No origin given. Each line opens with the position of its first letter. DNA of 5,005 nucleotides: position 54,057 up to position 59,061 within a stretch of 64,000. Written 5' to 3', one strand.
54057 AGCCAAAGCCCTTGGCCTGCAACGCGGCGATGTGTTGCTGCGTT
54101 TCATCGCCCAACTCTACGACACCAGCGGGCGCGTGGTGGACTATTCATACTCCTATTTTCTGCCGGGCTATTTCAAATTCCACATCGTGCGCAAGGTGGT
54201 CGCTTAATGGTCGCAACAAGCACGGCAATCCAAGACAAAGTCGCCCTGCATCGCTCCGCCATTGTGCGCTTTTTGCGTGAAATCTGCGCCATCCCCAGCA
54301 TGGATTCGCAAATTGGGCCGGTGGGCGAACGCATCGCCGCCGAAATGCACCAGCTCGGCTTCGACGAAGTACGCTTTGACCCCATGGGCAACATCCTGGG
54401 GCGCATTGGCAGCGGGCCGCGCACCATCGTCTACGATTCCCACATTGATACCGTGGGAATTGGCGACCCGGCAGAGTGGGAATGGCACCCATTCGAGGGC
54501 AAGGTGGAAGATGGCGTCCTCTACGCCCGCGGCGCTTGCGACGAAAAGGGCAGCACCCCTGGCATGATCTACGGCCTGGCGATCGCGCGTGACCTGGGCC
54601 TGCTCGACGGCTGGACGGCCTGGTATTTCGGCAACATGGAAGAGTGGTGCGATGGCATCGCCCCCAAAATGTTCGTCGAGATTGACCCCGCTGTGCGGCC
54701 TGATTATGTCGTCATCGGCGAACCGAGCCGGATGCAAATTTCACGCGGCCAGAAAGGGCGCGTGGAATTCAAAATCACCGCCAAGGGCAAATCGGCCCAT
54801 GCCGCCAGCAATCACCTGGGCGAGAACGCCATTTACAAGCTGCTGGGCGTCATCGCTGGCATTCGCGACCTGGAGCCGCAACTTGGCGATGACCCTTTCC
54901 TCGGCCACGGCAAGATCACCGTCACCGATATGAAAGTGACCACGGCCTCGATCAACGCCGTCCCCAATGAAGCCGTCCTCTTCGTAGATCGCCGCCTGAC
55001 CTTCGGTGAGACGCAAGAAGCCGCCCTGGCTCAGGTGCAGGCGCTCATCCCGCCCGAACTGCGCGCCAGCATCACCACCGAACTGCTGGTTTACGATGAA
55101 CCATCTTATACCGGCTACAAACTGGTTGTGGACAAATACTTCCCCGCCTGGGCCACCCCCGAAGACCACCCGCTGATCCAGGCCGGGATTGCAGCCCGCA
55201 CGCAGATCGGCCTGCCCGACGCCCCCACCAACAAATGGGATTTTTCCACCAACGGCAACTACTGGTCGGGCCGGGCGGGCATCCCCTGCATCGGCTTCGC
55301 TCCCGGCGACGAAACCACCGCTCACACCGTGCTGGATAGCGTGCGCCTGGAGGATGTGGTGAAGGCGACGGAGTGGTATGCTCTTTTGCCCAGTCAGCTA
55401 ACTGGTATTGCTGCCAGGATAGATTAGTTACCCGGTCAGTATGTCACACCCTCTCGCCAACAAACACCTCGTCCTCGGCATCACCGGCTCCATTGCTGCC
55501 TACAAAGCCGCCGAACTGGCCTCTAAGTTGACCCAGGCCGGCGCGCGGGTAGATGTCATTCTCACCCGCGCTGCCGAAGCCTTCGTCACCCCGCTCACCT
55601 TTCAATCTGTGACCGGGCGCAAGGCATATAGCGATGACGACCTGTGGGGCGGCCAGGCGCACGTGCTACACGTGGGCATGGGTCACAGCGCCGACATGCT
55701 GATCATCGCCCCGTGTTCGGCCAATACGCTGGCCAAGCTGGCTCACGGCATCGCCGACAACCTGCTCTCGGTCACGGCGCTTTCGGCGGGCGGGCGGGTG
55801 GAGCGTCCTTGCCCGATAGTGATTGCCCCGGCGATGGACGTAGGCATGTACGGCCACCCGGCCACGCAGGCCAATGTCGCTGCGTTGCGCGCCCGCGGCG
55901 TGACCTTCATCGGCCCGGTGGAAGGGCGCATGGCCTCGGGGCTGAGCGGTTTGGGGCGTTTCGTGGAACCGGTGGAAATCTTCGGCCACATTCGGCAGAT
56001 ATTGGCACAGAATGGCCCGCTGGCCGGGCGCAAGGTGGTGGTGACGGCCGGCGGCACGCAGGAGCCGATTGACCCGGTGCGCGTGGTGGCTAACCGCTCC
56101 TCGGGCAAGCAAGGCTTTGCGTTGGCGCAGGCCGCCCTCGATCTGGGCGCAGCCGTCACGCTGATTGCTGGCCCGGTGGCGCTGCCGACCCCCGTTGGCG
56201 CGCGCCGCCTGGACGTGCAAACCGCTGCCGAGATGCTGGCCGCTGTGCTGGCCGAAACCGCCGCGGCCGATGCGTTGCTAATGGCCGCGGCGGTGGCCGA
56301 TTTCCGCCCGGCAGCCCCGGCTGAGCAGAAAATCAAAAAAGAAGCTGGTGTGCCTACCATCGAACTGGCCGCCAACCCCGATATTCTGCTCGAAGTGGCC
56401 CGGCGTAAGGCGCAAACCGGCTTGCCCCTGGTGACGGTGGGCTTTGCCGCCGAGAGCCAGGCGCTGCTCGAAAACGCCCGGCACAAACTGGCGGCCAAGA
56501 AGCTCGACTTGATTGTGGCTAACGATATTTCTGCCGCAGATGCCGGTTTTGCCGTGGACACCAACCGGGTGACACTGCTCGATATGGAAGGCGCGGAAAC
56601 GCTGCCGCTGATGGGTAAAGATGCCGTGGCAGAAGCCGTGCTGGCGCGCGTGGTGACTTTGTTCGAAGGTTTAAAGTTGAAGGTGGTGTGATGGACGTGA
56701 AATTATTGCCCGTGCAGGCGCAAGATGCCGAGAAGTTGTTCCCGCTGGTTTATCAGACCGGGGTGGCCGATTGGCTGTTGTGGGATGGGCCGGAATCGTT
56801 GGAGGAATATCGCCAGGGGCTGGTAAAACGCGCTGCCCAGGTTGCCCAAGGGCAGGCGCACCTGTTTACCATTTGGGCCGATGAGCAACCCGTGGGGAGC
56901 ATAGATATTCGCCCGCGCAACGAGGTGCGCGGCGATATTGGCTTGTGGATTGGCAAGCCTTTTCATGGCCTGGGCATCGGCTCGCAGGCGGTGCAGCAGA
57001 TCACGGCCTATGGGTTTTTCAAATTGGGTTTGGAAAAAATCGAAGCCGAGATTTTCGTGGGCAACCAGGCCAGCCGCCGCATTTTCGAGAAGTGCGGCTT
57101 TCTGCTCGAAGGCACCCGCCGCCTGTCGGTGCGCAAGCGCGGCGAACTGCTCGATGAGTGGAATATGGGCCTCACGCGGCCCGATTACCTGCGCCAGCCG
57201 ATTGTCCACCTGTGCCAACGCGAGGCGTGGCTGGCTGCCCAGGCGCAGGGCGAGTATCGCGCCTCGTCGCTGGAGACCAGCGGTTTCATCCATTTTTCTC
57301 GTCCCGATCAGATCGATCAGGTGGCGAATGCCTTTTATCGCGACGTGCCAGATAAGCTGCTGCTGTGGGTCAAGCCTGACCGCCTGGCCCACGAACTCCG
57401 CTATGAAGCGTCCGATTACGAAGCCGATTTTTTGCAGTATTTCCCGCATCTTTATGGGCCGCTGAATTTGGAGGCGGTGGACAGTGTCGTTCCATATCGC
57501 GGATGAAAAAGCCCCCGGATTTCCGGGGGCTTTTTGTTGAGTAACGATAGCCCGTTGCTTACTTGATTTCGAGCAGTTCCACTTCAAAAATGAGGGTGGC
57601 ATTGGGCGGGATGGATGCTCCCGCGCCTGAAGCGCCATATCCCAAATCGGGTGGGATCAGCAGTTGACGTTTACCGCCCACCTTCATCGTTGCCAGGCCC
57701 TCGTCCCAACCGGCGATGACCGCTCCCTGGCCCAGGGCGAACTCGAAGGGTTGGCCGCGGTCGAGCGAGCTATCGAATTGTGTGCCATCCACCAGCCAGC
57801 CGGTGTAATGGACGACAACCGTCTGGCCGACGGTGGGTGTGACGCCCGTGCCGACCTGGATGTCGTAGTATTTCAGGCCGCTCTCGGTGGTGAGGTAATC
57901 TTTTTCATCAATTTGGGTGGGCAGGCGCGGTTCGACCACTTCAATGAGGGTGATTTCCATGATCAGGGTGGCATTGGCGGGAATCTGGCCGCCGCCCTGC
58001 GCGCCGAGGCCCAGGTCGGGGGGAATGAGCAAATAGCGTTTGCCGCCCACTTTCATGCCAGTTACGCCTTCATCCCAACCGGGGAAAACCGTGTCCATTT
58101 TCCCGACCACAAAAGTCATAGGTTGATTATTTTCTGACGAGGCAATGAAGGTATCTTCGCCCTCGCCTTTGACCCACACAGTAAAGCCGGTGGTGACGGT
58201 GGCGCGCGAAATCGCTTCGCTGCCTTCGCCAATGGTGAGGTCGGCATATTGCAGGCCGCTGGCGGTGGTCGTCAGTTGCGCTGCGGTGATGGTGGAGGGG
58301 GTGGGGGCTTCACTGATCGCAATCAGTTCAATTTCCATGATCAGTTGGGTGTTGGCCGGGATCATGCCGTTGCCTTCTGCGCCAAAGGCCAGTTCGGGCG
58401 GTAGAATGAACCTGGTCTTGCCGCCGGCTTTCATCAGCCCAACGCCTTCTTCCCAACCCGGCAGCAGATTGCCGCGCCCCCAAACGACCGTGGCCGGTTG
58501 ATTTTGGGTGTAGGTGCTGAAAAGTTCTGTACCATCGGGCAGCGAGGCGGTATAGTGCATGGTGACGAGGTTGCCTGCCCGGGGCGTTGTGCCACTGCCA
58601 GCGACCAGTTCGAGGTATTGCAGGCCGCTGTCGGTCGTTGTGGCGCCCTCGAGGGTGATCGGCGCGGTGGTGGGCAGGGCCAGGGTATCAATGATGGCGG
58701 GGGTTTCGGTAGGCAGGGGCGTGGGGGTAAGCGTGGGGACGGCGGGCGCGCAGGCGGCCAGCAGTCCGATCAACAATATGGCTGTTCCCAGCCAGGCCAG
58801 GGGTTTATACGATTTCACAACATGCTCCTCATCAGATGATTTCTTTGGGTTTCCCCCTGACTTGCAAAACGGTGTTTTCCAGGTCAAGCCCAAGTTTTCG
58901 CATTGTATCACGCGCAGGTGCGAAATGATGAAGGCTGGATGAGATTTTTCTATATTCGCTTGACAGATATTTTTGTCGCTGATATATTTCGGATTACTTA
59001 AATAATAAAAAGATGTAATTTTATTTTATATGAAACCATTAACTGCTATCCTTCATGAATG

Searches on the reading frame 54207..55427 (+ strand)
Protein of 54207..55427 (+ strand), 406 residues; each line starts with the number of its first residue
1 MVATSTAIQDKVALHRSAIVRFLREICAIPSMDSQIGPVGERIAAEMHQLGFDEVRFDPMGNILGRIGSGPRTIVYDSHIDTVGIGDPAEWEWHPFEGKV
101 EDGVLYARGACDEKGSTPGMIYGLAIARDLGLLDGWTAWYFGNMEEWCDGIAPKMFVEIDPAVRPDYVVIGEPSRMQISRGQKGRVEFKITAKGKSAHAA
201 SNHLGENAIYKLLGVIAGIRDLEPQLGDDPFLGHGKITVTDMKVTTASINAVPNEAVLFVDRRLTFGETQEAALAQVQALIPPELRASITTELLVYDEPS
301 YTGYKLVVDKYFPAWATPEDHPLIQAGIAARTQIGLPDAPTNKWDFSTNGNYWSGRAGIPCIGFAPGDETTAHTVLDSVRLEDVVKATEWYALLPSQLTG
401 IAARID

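Call 96: search_protein_families(library=pfam, proteins=[window:54207-55427:+], max_evalue=0.0001)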
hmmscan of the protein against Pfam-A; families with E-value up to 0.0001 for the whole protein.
window:54207-55427:+ (406 aa): 2 families
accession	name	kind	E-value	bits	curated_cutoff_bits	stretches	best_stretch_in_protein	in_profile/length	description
PF01546.33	Peptidase_M20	-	3.9e-19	69.8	24.6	1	77-394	3-203/206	Peptidase family M20/M25/M40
PF07687.19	M20_dimer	-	2.6e-14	53.5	21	1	181-284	2-102/107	Peptidase dimerisation domain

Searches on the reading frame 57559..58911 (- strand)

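Call 96: search_protein_families(library=pfam, proteins=[window:57559-58911:-], max_evalue=0.0001)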
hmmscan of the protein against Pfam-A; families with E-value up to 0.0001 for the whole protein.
window:57559-58911:- (450 aa): 1 family
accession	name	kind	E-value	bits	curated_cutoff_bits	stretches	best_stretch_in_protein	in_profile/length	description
PF00254.34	FKBP_C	-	1.5e-82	272.4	21.1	3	358-447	4-94/94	FKBP-type peptidyl-prolyl cis-trans isomerase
